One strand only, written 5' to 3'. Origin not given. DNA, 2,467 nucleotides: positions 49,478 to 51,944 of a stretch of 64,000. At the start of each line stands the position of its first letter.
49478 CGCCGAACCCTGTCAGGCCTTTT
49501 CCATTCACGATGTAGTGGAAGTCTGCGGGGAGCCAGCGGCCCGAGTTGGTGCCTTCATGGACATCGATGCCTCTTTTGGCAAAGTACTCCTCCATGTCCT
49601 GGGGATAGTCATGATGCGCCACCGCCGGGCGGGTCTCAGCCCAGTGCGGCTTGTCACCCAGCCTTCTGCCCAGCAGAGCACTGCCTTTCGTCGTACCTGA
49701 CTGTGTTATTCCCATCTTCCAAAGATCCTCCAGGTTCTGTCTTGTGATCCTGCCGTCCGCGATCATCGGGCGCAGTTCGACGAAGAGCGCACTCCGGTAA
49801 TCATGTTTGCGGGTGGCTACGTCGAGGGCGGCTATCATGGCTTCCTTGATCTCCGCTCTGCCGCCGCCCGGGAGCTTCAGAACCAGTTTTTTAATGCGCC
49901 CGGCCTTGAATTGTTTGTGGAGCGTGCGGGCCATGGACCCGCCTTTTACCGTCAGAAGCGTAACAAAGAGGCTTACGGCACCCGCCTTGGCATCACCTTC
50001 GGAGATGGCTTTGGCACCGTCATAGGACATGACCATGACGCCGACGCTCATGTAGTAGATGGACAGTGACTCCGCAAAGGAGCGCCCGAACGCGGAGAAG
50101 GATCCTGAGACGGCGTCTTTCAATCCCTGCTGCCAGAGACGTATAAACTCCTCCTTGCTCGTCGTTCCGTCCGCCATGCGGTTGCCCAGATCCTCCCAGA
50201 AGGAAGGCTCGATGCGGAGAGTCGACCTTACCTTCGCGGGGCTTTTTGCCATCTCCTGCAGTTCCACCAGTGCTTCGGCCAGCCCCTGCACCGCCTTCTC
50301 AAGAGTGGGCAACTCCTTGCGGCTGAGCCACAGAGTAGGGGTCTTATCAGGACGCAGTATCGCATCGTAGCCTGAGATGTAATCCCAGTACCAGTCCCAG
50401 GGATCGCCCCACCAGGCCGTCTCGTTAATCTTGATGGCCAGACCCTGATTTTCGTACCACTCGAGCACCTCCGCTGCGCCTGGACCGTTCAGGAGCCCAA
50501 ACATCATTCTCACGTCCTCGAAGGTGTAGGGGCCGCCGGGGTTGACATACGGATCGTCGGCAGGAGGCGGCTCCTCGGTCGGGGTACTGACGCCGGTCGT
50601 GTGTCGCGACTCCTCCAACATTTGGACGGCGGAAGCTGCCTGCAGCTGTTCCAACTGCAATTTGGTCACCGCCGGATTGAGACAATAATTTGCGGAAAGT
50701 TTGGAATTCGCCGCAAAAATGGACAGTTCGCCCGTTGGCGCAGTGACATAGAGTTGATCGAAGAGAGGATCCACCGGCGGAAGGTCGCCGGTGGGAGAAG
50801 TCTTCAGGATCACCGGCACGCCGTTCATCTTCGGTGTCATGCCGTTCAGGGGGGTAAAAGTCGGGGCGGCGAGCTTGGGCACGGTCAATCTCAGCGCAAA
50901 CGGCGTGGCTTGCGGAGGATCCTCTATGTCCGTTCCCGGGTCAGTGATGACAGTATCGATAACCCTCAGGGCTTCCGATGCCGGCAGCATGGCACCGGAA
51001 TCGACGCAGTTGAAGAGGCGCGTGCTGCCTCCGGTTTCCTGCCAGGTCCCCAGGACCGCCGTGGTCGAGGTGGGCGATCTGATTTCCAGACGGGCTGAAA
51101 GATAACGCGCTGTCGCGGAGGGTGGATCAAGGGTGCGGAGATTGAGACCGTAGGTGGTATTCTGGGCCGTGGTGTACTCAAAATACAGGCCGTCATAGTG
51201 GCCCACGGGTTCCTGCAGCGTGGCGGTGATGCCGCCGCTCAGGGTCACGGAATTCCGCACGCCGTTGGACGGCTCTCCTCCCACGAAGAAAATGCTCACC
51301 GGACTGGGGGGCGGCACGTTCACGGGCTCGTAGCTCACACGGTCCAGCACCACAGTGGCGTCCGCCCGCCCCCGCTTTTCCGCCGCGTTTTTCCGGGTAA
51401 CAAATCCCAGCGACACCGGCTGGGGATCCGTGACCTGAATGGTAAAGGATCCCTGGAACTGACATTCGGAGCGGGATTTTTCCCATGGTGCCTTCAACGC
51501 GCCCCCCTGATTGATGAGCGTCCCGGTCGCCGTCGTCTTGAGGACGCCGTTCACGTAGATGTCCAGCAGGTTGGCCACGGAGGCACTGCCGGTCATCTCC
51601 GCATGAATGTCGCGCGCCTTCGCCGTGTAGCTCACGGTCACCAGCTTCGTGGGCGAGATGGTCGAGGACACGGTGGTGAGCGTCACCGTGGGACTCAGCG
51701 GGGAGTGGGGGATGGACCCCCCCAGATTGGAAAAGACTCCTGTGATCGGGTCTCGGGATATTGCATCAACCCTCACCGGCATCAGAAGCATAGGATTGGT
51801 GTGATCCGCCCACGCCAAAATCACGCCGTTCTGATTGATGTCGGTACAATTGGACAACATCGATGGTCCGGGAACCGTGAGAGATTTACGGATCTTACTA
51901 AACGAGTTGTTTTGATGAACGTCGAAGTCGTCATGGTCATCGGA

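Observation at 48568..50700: Polymorphic-toxin-like tip (AHH-type His-Me-finger motif) on the 2572-aa protein, with a tightly linked candidate immunity gene in an AT-richer cassette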

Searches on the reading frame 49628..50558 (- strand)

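Call 42: find_homologous_proteins(query=window:49628-50558:-, max_evalue=0.001)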
Query window:49628-50558:- (310 aa): 2 proteins with E <= 0.001 among 3094 candidates.
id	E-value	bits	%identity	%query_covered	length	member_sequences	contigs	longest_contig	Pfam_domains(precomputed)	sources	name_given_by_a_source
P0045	1.3e-191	654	100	95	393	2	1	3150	-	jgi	jgi:hypothetical protein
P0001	7.9e-68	247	81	46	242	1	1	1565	-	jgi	jgi:hypothetical protein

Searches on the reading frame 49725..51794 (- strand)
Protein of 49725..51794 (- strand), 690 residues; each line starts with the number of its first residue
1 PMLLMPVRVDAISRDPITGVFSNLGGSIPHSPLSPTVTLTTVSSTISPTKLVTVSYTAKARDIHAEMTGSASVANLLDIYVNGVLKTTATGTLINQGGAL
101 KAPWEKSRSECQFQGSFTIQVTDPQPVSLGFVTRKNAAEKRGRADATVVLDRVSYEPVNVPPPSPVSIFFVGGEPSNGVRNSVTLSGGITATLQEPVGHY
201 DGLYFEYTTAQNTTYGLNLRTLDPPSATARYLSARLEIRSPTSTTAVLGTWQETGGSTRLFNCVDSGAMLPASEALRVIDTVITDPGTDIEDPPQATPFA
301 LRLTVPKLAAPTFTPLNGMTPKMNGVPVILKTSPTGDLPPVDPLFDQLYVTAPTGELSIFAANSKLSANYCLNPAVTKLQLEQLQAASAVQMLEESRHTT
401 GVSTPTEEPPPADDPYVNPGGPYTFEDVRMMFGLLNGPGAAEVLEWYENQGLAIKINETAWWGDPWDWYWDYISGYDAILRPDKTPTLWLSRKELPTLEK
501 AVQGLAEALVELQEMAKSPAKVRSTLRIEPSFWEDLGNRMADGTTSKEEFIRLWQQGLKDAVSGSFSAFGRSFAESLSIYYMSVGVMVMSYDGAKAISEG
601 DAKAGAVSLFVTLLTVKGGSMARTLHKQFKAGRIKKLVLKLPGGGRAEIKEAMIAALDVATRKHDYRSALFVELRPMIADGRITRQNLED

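Call 108: search_dna_similar(query=window:49725-51794:-, collection=plasmids, mode=protein, max_evalue=0.001, max_rows=10)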
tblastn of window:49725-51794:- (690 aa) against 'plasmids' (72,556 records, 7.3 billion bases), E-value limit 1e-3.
No match.
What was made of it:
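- Tried and rejected: No match (call 108).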
